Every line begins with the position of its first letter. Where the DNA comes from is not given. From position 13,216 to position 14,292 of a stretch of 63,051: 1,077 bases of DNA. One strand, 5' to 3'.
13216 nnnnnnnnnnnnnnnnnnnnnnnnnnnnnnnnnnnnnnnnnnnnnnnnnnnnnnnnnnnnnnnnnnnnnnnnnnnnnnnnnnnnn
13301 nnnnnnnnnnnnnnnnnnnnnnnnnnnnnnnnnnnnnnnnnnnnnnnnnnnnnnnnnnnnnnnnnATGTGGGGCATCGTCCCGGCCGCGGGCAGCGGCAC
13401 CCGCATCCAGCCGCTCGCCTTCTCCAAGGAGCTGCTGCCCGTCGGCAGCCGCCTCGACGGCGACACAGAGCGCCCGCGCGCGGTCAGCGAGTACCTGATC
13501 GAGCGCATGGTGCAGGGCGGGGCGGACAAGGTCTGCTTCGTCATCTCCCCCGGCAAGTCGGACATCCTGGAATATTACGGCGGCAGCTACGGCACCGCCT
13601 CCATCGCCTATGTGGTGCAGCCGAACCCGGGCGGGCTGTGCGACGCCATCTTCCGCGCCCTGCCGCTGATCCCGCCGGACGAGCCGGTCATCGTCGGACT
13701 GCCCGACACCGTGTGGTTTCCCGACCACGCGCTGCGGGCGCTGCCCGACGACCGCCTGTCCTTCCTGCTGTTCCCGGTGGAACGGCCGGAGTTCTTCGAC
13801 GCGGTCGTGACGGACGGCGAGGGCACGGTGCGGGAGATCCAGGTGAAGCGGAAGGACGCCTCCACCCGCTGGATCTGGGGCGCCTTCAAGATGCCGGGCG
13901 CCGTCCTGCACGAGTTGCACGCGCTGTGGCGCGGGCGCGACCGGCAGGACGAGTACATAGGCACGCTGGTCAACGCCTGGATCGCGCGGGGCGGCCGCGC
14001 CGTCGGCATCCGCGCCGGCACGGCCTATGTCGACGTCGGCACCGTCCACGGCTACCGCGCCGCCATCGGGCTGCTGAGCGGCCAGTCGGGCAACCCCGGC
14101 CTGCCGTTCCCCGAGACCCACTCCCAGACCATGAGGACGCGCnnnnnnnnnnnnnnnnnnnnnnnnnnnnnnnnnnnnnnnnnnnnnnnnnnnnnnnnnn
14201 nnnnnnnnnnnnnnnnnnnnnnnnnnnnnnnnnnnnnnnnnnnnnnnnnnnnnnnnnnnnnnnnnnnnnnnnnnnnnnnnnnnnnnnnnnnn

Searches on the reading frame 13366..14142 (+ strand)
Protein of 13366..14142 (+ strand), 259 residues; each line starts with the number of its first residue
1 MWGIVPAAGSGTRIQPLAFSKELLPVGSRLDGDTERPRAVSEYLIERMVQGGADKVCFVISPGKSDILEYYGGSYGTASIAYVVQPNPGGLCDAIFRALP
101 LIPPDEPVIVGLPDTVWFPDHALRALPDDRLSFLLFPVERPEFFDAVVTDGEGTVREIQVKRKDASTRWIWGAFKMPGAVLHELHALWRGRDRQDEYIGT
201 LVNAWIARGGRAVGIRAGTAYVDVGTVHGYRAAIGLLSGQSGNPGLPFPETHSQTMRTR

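Call 6: search_protein_families(library=pfam, proteins=[window:13366-14142:+], max_evalue=0.01)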
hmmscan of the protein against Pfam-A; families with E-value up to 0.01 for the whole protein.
window:13366-14142:+ (259 aa): 2 families
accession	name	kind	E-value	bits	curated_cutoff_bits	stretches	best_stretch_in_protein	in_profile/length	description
PF00483.29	NTP_transferase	-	1.5e-10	41.5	21.2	1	3-233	2-238/245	Nucleotidyl transferase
PF12804.13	NTP_transf_3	-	0.0061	17.2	27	1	3-127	1-108/160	MobA-like NTP transferase domain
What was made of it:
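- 13366..14145 (+): g4, RmlA/GalU-like sugar-1-phosphate nucleotidyltransferase, 259 aa. NTP_transferase (call 6).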

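Call 7: search_protein_families(library=ncbifam, proteins=[window:13366-14142:+], max_evalue=0.01)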
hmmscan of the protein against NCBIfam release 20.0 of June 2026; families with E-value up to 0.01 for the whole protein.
window:13366-14142:+ (259 aa): 10 families
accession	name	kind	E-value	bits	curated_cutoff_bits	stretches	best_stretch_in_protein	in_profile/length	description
TIGR03992.1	Arch_glmU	subfamily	5.4e-13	48.6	292.1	1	2-225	2-215/393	bifunctional sugar-1-phosphate nucleotidylyltransferase/acetyltransferase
NF041313.1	UDPGP_AglF_Halo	equivalog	2.7e-12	46.6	400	1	1-227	1-224/234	UTP--glucose-1-phosphate uridylyltransferase AglF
TIGR01208.1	rmlA_long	equivalog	3.9e-12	45.7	320.25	1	3-233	2-230/353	glucose-1-phosphate thymidylyltransferase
TIGR01099.1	galU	equivalog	1.4e-09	37.9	326.8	1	4-75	5-69/261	UTP--glucose-1-phosphate uridylyltransferase GalU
TIGR01207.1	rmlA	equivalog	1.9e-08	33.8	360.65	1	3-233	2-232/286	glucose-1-phosphate thymidylyltransferase RfbA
NF012024.0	PRK15480.1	equivalog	0.00027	20.2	588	1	3-226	6-229/292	glucose-1-phosphate thymidylyltransferase RfbA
TIGR01173.1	glmU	equivalog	0.0007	18.6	366.85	1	4-167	4-157/452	bifunctional UDP-N-acetylglucosamine diphosphorylase/glucosamine-1-phosphate N-acetyltransferase GlmU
NF052502.1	man1P_GTase_Rv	exception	0.0019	17.1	440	1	7-170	7-167/352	mannose-1-phosphate guanylyltransferase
NF007516.0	PRK10122.1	equivalog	0.0056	15.8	534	0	79-116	98-134/297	UTP--glucose-1-phosphate uridylyltransferase GalF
NF049965.1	GlMnHpPGnyltfHddC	equivalog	0.0088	15.7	300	1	40-162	33-153/221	D-glycero-D-manno-heptose 1-phosphate guanosyltransferase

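Call 18: search_solved_structures(query=window:13366-14142:+, max_evalue=0.01)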
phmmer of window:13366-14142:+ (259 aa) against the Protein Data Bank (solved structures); distinct sequences matched with E-value up to 0.01: 24.
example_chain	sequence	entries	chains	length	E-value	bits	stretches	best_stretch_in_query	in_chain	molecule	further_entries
1lvw_A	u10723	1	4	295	8.4e-07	31.8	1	1-234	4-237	glucose-1-phosphate thymidylyltransferase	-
1h5s_D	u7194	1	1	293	1.9e-06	30.5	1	3-229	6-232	Glucose-1-phosphate thymidylyltransferase 1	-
1h5r_B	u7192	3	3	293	2.7e-06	30.1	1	3-229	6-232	GLUCOSE-1-PHOSPHATE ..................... | Glucose-1-phosphate thymidylyltransferase 1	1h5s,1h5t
1fxo_A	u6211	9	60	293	3.1e-06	29.9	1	3-229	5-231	GLUCOSE-1-PHOSPHATE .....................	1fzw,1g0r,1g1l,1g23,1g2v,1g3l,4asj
1h5r_A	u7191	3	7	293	3.1e-06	29.9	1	3-229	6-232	GLUCOSE-1-PHOSPHATE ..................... | Glucose-1-phosphate thymidylyltransferase 1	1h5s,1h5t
5ids_A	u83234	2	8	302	3.3e-06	29.8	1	3-229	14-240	Glucose-1-phosphate thymidylyltransferase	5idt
4arw_A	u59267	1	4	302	3.4e-06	29.8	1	3-229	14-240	GLUCOSE-1-PHOSPHATE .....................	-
3zlk_A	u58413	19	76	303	3.4e-06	29.7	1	3-229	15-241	GLUCOSE-1-PHOSPHATE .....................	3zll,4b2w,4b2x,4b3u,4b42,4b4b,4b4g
4ho0_A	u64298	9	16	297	3.8e-06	29.6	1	1-181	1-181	Glucose-1-phosphate thymidylyltransferase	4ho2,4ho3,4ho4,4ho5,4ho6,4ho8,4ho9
1mp5_A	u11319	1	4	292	4e-06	29.5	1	3-230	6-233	Y177F VARIANT OF S. ENTERICA RmlA BOUND TO UDP-GLUCOSE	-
2ux8_A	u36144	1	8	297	4.4e-06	29.4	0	4-75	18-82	GLUCOSE-1-PHOSPHATE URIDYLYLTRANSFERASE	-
1h5s_A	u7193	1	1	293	4.6e-06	29.3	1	3-229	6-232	Glucose-1-phosphate thymidylyltransferase 1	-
5ify_A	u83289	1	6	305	4.7e-06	29.3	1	3-226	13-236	Glucose-1-phosphate thymidylyltransferase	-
1iim_A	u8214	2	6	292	5.2e-06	29.2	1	3-230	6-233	glucose-1-phosphate thymidylyltransferase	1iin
3pkp_A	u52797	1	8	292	7.6e-06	28.6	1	3-230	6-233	Glucose-1-phosphate thymidylyltransferase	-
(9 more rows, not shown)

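Call 62: search_solved_structures(query=A3, max_evalue=1)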
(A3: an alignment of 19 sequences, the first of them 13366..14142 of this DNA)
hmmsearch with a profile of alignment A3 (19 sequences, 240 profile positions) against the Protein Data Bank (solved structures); distinct sequences matched with E-value up to 1: 46.
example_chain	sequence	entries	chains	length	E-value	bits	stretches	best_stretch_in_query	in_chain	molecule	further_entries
4ho0_A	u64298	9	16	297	3e-13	52.8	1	1-236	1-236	Glucose-1-phosphate thymidylyltransferase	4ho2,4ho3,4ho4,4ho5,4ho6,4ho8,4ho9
1lvw_A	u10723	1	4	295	3.4e-13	52.7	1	1-236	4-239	glucose-1-phosphate thymidylyltransferase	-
5ids_A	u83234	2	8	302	2.3e-12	50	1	3-235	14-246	Glucose-1-phosphate thymidylyltransferase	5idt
1fxo_A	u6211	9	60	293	2.4e-11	46.6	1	3-233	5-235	GLUCOSE-1-PHOSPHATE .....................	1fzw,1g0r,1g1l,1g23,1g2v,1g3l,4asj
4arw_A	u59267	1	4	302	2.6e-11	46.5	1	3-233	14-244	GLUCOSE-1-PHOSPHATE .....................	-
3zlk_A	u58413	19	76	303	2.7e-11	46.5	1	3-233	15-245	GLUCOSE-1-PHOSPHATE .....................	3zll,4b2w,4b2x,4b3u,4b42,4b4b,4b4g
1mc3_A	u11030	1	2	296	4.2e-11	45.8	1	1-234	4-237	GLUCOSE-1-PHOSPHATE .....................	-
6b5e_A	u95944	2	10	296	4.5e-11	45.7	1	1-233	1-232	Glucose-1-phosphate thymidylyltransferase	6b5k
1h5s_D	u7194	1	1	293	7.4e-11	45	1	3-234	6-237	Glucose-1-phosphate thymidylyltransferase 1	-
1h5r_A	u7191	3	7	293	1.1e-10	44.4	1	3-234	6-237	GLUCOSE-1-PHOSPHATE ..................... | Glucose-1-phosphate thymidylyltransferase 1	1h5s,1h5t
3hl3_A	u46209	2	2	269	1.3e-10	44.2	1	1-226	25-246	Glucose-1-phosphate thymidylyltransferase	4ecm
6n0u_A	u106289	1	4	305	1.3e-10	44.2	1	3-235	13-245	Glucose-1-phosphate thymidylyltransferase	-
1h5r_B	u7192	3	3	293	1.3e-10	44.1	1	3-234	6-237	GLUCOSE-1-PHOSPHATE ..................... | Glucose-1-phosphate thymidylyltransferase 1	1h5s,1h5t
1mp5_A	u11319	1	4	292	1.6e-10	43.9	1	3-234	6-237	Y177F VARIANT OF S. ENTERICA RmlA BOUND TO UDP-GLUCOSE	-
1iim_A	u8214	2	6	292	2.1e-10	43.5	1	3-234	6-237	glucose-1-phosphate thymidylyltransferase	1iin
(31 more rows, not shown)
